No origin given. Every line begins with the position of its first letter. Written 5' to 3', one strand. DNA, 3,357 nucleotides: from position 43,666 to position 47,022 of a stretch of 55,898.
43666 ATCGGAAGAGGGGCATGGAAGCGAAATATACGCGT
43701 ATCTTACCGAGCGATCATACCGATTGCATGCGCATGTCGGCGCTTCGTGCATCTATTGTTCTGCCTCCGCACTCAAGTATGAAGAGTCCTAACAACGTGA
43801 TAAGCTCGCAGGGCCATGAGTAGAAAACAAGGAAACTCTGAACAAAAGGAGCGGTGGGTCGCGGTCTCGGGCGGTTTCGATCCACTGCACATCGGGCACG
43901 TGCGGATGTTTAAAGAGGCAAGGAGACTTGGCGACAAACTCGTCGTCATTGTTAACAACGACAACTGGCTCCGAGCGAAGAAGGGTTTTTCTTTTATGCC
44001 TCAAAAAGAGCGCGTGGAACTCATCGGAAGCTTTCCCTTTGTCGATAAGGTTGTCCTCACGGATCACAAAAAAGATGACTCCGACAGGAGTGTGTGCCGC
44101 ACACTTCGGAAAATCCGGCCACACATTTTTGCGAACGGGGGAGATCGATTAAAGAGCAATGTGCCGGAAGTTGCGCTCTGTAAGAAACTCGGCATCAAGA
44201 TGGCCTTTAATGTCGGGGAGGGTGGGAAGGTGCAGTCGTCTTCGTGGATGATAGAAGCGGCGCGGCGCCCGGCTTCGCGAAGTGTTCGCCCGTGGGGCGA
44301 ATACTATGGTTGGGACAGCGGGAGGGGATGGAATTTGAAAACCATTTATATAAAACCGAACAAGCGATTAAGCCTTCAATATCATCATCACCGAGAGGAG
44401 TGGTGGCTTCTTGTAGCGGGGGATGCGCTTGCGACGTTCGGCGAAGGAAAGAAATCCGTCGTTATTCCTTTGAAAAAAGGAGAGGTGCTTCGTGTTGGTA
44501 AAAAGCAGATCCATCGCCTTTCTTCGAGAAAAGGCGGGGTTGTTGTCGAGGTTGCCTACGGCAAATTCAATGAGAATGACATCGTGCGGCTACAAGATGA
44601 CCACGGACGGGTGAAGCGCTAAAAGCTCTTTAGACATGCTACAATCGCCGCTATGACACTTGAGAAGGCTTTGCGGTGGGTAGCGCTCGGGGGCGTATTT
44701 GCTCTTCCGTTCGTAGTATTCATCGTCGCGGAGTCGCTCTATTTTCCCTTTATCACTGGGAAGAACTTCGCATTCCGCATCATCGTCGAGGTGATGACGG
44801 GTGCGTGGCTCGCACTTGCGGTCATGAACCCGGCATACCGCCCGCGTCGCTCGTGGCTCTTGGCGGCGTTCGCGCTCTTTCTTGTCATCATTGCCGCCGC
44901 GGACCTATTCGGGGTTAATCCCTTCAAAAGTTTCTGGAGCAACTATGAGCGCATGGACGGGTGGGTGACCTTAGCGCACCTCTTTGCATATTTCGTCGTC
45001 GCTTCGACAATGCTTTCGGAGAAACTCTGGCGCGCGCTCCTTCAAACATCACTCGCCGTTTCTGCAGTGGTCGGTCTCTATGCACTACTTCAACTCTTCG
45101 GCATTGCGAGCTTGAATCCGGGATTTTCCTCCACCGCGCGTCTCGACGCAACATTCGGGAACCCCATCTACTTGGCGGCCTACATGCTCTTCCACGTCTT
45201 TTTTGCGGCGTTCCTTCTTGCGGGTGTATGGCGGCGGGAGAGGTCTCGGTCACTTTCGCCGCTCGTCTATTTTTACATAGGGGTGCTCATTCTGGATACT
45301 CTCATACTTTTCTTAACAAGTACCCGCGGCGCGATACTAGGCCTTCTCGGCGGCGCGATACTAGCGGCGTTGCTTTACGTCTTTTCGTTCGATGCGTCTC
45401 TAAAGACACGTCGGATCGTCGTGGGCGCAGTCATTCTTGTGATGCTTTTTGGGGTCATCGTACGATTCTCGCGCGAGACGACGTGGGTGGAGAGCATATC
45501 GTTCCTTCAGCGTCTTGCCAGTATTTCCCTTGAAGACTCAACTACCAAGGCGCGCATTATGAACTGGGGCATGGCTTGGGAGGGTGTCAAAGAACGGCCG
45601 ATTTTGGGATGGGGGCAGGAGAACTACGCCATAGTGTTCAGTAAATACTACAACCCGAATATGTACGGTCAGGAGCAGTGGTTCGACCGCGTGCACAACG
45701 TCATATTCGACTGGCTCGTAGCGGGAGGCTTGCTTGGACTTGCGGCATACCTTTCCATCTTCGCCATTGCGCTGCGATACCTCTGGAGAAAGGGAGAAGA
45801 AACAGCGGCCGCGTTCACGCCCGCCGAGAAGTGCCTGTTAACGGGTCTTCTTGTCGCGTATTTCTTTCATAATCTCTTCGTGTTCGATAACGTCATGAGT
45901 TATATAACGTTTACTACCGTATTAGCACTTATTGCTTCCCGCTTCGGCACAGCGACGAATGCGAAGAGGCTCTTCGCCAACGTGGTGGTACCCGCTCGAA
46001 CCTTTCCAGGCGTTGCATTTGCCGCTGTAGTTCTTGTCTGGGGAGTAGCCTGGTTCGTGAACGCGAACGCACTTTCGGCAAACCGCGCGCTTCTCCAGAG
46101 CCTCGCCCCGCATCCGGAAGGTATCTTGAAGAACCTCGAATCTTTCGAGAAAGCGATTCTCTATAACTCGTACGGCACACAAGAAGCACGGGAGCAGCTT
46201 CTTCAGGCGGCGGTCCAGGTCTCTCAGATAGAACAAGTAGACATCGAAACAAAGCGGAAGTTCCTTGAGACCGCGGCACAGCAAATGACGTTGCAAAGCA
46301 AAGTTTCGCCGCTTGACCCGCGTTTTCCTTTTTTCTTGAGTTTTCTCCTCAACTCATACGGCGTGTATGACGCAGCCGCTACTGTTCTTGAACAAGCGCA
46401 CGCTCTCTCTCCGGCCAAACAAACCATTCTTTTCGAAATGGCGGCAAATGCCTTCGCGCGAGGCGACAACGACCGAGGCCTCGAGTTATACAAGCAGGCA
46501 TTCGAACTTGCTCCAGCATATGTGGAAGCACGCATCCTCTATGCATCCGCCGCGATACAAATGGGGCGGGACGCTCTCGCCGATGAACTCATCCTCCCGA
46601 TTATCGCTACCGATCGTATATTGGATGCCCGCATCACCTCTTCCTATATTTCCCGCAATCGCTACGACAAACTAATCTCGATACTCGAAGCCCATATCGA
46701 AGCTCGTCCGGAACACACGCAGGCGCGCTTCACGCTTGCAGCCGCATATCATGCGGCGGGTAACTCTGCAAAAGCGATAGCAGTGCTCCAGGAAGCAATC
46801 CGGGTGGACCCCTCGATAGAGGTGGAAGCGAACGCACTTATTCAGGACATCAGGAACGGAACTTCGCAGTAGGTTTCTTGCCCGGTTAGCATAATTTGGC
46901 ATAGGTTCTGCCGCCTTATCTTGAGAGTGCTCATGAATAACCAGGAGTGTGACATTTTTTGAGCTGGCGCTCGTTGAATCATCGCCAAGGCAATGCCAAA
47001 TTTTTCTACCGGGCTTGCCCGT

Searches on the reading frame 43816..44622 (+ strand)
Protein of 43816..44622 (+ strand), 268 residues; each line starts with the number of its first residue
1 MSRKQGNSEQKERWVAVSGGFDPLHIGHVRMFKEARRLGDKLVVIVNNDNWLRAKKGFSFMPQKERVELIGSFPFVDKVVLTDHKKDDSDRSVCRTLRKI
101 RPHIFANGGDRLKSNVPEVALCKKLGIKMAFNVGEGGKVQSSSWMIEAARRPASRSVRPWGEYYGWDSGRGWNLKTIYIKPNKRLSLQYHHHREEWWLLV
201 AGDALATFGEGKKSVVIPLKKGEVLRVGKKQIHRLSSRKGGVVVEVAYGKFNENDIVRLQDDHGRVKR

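Call 29: search_protein_families(library=pfam, proteins=[window:43816-44622:+], max_evalue=0.0001)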
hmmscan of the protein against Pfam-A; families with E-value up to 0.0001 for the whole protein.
window:43816-44622:+ (268 aa): 2 families
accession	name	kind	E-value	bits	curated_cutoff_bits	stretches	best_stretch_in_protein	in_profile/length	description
PF01050.24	MannoseP_isomer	-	8.2e-20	71.6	23.6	1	155-261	11-116/116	Mannose-6-phosphate isomerase C-terminal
PF01467.32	CTP_transf_like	-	8.1e-14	52.4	21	1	18-114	3-93/133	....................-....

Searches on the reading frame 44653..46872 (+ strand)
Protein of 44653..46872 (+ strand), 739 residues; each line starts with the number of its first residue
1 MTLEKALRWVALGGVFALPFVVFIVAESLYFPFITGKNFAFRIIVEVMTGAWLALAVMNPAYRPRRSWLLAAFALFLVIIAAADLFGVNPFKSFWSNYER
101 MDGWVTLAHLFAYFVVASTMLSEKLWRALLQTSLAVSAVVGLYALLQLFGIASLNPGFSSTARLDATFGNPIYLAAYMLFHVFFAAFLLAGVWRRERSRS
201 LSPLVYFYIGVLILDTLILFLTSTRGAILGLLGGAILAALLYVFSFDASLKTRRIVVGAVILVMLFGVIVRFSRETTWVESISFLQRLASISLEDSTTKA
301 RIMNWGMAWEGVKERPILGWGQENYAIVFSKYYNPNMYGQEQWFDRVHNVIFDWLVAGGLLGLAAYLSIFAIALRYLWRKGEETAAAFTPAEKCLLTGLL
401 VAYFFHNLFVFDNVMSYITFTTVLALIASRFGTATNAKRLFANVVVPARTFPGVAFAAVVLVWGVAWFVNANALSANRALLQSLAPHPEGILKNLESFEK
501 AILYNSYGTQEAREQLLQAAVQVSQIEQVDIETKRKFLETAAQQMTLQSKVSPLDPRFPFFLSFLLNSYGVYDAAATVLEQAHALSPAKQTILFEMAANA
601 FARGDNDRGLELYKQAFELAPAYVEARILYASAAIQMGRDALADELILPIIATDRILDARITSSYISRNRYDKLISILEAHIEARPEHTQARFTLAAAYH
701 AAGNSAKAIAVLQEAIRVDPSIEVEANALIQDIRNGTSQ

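Call 29: search_protein_families(library=pfam, proteins=[window:44653-46872:+], max_evalue=0.0001)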
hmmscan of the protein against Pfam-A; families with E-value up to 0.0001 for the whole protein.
window:44653-46872:+ (739 aa): 14 families
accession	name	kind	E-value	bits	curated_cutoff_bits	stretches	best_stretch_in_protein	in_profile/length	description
PF04932.20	Wzy_C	-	6.9e-22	78.3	31.7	1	211-367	2-149/149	O-Antigen ligase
PF14559.12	TPR_19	-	1.4e-13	51.4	25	2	600-654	1-55/68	Tetratricopeptide repeat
PF13428.12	TPR_14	-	1.7e-10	41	23.5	0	691-721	3-33/44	Tetratricopeptide repeat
PF14561.12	TPR_20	-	3.9e-08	34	25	1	676-723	9-56/90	Tetratricopeptide repeat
PF07719.23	TPR_2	-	1.9e-07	31.1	27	0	691-721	3-33/34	Tetratricopeptide repeat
PF25060.1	ARM_TT21_2nd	-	2.3e-07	31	27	0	672-729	205-261/270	Tetratricopeptide repeat protein 21 second ARM domain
PF12895.13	ANAPC3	-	7e-07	29.9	27.2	0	665-714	33-81/82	Anaphase-promoting complex, cyclosome, subunit 3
PF13176.12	TPR_7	-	7.6e-07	29.2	27.9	0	661-686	5-30/36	Tetratricopeptide repeat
PF13414.12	TPR_11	-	8.4e-07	29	26.8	0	698-721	3-26/42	TPR repeat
PF13424.12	TPR_12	-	1.4e-06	28.8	30.1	0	670-719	18-75/77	Tetratricopeptide repeat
PF00515.34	TPR_1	-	9.2e-06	25.7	27.8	0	691-721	3-33/34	Tetratricopeptide repeat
PF13432.12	TPR_16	-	2.9e-05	24.8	32.7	0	670-720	12-62/65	Tetratricopeptide repeat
PF13371.12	TPR_9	-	4.7e-05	23.7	35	0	663-721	3-61/73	Tetratricopeptide repeat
PF13181.12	TPR_8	-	6.2e-05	23.3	25.7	0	690-721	2-33/34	Tetratricopeptide repeat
